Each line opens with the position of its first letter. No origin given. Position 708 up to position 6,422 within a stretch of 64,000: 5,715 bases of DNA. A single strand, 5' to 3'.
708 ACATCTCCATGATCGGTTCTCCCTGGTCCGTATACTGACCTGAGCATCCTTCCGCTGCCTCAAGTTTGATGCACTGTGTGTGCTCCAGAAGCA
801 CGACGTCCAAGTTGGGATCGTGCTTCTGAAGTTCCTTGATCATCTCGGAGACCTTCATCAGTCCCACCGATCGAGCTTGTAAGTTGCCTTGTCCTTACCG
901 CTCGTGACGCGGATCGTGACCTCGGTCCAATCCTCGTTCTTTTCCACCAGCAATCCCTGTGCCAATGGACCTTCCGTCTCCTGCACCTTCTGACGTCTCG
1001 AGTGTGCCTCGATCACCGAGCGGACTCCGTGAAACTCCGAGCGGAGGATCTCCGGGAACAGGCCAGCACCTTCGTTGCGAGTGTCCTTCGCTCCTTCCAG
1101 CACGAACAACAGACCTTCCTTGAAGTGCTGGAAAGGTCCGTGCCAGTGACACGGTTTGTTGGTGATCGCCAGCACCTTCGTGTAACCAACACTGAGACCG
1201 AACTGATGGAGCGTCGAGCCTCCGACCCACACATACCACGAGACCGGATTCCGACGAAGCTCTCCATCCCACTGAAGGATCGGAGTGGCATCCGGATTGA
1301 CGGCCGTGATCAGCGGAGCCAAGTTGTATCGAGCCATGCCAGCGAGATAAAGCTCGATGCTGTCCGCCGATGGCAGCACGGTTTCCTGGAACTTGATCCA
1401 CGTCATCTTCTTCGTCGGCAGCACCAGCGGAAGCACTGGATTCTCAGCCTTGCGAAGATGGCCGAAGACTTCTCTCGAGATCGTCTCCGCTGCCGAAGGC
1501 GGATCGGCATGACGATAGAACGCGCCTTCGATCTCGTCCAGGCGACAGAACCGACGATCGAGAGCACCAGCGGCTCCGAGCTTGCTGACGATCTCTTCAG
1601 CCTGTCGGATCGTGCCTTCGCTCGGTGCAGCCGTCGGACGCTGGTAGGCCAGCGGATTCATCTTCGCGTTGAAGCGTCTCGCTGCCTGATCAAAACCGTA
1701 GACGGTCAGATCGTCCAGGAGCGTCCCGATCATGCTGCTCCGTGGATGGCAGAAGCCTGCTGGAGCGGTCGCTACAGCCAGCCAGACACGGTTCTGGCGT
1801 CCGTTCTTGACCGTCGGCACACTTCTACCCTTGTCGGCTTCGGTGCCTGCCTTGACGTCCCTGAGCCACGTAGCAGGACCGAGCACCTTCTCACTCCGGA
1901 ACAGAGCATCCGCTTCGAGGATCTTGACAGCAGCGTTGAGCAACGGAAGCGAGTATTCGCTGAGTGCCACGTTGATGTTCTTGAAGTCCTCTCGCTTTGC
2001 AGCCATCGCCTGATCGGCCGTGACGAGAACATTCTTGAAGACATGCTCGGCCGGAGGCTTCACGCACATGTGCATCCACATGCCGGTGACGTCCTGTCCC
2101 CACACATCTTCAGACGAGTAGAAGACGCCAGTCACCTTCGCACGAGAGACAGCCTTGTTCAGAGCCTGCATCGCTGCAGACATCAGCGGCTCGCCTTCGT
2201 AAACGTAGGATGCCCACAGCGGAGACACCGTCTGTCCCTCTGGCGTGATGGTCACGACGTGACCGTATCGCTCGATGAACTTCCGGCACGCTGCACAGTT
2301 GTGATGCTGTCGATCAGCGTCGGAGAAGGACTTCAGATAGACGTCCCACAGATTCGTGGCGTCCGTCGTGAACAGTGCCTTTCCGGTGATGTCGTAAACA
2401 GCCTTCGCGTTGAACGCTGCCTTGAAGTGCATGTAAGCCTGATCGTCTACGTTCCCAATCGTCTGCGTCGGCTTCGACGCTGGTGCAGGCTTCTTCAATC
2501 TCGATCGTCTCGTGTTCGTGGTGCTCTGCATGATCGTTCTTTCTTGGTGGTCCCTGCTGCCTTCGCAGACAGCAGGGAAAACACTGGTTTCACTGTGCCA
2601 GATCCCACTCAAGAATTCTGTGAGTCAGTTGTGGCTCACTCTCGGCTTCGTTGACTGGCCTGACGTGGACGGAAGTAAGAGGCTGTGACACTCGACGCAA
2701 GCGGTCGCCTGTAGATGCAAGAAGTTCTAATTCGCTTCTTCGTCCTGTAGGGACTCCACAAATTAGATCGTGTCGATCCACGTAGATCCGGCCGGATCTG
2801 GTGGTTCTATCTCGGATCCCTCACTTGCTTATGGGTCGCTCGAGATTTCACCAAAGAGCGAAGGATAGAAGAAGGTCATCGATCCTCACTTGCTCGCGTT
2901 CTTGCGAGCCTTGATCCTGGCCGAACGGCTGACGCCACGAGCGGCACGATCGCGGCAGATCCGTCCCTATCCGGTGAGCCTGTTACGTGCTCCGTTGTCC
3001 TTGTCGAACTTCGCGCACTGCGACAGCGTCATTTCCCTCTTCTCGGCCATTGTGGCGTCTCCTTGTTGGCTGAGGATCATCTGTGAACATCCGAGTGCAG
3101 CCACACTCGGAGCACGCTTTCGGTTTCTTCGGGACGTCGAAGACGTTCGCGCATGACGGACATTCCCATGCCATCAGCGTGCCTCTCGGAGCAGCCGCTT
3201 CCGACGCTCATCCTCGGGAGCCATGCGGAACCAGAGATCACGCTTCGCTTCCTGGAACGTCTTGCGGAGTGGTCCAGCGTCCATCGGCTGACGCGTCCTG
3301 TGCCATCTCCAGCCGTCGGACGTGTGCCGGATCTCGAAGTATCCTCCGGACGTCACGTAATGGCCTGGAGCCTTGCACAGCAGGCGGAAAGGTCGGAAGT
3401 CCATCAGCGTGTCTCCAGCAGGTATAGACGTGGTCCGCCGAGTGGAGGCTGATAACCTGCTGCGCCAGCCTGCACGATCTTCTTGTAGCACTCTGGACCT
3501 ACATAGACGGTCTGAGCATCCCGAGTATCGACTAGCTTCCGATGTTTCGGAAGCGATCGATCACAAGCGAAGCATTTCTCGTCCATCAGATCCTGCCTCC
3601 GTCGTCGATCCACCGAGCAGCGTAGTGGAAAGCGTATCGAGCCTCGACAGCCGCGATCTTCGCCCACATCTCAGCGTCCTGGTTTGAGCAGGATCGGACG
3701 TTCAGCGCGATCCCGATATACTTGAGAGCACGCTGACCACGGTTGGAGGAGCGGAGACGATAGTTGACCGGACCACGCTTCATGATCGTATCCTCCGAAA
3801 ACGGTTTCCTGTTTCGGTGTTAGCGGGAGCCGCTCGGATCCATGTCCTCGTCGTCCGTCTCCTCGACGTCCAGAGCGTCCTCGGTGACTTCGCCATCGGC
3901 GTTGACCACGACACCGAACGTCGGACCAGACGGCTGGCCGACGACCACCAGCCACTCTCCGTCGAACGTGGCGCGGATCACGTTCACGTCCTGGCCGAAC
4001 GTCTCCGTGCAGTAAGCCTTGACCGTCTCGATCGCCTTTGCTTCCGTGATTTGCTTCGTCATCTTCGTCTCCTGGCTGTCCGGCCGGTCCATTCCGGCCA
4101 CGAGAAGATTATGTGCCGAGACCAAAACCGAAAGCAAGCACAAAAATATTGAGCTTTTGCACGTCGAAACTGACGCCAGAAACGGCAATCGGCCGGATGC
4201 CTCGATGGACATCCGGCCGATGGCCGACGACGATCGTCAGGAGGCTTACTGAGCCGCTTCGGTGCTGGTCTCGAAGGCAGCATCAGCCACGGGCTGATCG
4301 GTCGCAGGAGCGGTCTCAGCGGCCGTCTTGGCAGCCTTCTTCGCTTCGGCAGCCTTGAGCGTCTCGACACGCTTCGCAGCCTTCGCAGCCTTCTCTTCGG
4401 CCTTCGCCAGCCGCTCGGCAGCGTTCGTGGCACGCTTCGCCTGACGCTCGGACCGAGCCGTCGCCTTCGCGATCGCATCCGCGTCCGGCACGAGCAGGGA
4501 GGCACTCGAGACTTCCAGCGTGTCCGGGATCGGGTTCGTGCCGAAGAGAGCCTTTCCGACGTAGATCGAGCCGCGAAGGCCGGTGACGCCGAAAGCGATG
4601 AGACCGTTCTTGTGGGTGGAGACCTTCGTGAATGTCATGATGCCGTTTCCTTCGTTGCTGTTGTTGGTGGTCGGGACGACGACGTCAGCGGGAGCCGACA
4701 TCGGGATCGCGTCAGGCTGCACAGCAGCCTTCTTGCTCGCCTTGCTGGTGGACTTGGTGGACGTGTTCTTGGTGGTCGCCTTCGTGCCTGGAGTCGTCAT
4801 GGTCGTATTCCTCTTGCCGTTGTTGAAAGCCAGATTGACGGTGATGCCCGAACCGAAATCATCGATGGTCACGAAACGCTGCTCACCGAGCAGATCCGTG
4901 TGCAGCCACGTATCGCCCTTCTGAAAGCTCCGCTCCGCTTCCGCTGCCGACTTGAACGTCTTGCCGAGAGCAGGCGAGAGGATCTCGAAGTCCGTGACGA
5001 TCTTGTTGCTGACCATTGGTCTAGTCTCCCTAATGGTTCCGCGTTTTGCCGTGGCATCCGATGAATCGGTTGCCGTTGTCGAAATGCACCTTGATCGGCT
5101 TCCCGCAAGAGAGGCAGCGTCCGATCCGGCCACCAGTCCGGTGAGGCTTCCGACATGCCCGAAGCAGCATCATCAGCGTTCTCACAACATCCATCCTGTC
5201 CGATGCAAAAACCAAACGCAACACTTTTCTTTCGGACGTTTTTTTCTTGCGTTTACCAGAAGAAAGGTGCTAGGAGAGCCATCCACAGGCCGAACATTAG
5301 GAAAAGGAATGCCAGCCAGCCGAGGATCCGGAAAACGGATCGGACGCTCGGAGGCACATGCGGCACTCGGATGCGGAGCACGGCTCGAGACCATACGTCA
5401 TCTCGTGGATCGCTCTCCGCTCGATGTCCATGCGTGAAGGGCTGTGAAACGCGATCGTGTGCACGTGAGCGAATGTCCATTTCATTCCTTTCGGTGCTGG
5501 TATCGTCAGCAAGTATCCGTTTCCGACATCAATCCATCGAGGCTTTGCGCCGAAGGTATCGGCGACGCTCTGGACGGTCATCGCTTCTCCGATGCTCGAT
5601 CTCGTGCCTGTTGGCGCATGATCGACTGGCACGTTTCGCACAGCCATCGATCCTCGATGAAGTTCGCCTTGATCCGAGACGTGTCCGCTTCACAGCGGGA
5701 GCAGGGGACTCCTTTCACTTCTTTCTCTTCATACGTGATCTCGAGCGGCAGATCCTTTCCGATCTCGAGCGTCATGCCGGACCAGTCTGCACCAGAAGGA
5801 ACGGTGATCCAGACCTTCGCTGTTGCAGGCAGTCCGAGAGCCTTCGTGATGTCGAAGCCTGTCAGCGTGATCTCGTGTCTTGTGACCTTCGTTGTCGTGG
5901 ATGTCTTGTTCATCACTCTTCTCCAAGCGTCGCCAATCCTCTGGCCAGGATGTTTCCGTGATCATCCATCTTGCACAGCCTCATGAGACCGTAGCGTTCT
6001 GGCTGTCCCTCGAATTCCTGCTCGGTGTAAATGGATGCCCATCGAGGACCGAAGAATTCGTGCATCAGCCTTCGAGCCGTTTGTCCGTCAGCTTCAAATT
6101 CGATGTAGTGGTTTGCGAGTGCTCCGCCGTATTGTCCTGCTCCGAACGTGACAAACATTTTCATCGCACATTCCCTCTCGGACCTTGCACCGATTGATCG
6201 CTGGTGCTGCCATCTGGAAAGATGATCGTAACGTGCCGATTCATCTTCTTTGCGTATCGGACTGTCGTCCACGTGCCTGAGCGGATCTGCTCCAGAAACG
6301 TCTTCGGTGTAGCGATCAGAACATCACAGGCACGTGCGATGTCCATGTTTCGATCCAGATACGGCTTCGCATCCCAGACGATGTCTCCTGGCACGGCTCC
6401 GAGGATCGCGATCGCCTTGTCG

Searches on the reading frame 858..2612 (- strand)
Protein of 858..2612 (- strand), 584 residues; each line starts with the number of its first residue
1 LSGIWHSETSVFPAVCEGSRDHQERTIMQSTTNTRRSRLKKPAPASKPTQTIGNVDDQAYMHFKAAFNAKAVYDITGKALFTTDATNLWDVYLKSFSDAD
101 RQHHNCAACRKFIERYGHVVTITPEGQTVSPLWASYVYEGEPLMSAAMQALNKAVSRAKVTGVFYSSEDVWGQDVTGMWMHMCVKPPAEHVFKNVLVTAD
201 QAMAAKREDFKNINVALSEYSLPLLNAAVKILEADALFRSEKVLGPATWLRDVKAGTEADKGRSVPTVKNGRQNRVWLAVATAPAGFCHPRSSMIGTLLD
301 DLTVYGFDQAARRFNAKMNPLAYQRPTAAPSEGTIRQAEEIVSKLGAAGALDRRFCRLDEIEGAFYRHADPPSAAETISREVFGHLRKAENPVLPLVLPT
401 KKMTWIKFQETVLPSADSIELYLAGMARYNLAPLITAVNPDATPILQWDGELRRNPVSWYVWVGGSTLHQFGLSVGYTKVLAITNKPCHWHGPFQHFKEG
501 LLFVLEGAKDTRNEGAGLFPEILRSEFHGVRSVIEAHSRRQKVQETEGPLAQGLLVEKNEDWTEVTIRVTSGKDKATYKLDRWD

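Call 14: search_protein_families(library=phrogs, proteins=[window:858-2612:-], max_evalue=0.00001)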
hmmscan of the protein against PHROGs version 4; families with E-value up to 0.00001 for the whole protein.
window:858-2612:- (584 aa): 4 families
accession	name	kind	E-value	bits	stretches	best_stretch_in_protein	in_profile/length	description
phrog_1735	-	unknown function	4.2e-103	347.4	2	60-461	4-404/673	-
phrog_23228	-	unknown function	1.9e-16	60.9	1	291-450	39-196/472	-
phrog_25920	-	unknown function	8.4e-09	37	1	72-149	17-100/173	-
phrog_21434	-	unknown function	2.6e-08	35.2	1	61-133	5-83/93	-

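Call 38: search_protein_families(library=pfam, proteins=[window:858-2612:-], max_evalue=0.01)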
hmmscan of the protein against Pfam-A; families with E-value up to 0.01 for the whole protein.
window:858-2612:- (584 aa): 0 families

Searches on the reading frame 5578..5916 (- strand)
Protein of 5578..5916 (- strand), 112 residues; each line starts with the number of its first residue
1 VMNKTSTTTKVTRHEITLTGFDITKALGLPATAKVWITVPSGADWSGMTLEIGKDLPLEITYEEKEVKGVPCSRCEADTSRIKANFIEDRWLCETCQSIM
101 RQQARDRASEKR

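Call 60: search_protein_families(library=pfam, proteins=[window:5578-5916:-], max_evalue=0.05)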
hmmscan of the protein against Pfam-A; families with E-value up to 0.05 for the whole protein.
window:5578-5916:- (112 aa): 0 families

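Call 77: search_protein_families(library=phrogs, proteins=[window:5578-5916:-], max_evalue=0.001)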
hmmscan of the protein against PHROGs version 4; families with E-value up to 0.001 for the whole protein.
window:5578-5916:- (112 aa): 1 family
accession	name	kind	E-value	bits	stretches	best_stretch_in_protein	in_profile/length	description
phrog_32511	-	unknown function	1.2e-13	51.7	1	2-63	13-73/76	-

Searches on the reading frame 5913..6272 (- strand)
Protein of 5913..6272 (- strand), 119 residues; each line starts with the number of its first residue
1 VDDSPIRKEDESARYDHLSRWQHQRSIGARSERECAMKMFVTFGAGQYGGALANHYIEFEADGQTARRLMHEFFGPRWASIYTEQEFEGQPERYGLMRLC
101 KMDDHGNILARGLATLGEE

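Call 60: search_protein_families(library=pfam, proteins=[window:5913-6272:-], max_evalue=0.05)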
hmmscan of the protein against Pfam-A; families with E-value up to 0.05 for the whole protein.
window:5913-6272:- (119 aa): 1 family
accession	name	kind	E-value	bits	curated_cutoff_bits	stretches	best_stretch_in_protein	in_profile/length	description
PF05996.17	Fe_bilin_red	-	0.034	14.2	31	0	54-84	193-223/228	Ferredoxin-dependent bilin reductase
